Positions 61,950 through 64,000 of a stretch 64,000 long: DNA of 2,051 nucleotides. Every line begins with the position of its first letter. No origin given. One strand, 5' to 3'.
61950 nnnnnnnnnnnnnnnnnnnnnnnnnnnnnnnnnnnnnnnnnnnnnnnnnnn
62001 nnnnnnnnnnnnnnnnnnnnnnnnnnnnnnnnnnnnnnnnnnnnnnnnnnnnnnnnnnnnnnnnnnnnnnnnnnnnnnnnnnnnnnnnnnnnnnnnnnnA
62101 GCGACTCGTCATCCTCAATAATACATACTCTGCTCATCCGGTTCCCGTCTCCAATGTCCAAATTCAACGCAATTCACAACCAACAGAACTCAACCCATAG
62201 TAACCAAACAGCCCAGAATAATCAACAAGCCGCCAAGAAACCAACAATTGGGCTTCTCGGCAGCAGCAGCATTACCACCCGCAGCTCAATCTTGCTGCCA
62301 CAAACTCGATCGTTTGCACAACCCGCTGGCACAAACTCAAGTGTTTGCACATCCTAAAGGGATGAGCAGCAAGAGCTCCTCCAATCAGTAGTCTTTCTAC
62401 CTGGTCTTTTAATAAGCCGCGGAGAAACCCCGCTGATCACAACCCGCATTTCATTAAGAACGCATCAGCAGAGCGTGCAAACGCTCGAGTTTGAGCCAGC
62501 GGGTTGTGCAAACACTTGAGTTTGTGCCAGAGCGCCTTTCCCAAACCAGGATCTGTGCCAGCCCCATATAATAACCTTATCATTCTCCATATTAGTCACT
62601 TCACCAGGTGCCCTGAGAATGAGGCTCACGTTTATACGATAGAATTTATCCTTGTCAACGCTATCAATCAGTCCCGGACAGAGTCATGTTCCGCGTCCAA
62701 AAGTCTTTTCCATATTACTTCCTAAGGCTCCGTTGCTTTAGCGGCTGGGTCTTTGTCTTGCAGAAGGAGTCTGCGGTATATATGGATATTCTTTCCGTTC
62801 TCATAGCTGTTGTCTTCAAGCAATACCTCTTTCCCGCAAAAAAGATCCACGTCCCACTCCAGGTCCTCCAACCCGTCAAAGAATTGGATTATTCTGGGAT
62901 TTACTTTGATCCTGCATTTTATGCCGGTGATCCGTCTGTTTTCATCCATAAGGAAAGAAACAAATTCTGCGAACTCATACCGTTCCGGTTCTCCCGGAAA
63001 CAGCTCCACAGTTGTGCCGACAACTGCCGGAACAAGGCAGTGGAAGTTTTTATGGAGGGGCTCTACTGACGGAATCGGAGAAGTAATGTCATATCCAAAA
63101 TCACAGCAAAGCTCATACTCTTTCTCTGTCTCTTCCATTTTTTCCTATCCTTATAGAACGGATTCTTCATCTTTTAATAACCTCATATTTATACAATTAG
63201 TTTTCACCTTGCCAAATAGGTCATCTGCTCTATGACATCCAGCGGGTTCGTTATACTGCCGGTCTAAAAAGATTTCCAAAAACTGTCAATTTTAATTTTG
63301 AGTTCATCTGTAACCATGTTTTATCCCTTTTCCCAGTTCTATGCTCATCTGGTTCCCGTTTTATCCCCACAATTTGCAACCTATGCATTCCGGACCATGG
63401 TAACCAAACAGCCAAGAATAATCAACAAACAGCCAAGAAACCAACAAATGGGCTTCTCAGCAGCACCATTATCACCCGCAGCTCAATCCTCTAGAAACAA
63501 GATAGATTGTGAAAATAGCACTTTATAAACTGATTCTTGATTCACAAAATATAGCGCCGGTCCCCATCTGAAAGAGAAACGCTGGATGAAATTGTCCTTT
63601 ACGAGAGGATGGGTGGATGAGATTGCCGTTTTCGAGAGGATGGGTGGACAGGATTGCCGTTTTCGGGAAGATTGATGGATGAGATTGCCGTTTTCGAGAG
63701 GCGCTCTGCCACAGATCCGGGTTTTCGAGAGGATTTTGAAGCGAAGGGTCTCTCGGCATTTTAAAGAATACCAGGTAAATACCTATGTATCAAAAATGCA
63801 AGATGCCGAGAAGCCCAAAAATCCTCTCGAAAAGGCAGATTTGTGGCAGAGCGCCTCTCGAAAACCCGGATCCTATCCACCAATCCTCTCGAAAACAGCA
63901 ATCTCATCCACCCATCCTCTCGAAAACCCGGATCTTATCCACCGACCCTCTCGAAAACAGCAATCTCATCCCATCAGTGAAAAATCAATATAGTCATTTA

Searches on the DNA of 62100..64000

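Call 65: search_rna_families(source=window, start=62100, end=64000, threshold=evalue, max_evalue=1)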
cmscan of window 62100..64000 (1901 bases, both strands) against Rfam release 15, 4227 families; matches with E-value up to 1: 1.
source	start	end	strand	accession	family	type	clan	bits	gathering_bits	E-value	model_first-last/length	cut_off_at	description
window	63699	63856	+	RF04134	MIR7504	Gene; miRNA;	-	40.8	83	1.9e-05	1-124/124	no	MIR7504 microRNA precursor family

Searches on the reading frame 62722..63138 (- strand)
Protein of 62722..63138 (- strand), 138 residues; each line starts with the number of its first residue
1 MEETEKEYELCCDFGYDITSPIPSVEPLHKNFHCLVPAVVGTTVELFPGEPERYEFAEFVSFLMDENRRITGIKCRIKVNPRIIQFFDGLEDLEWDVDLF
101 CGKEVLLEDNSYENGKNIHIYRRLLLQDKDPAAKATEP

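Call 15: search_protein_families(library=pfam, proteins=[window:62722-63138:-])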
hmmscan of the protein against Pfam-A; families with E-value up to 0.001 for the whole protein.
window:62722-63138:- (138 aa): 0 families

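Call 29: find_encoding_contigs(protein=window:62722-63138:-, flank=10000, max_places=4)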
Protein window:62722-63138:- (138 aa): 4 contigs read that carry it; 4 places shown.
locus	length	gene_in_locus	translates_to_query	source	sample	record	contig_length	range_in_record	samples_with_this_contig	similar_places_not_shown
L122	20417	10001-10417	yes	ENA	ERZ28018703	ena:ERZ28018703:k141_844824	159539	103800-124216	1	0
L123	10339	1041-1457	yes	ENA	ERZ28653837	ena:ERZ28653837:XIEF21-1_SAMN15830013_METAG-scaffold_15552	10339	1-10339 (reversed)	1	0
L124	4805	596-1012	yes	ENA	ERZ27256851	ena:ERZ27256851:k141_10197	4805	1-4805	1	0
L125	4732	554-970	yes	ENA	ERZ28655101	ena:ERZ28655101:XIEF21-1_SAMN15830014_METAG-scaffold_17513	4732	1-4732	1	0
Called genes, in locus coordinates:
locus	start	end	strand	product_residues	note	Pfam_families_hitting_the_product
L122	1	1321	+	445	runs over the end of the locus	PF13635:DUF4143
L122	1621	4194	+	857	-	PF01326:PPDK_N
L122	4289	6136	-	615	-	-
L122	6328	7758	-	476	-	PF02368:Big_2, PF03793:PASTA (weak)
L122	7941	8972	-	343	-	-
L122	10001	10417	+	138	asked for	-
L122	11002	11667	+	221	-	PF00072:Response_reg, PF00486:Trans_reg_C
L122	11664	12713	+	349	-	PF02518:HATPase_c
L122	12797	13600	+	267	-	PF00005:ABC_tran, PF02463:SMC_N (faint), PF13304:AAA_21 (faint)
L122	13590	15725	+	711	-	PF02687:FtsX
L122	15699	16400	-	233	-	PF07947:YhhN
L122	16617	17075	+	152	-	-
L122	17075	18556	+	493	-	PF00069:Pkinase, PF07714:PK_Tyr_Ser-Thr (weak)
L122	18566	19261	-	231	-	PF16316:DUF4956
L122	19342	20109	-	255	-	PF09359:VTC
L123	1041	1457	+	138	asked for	-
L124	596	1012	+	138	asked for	-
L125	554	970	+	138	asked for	-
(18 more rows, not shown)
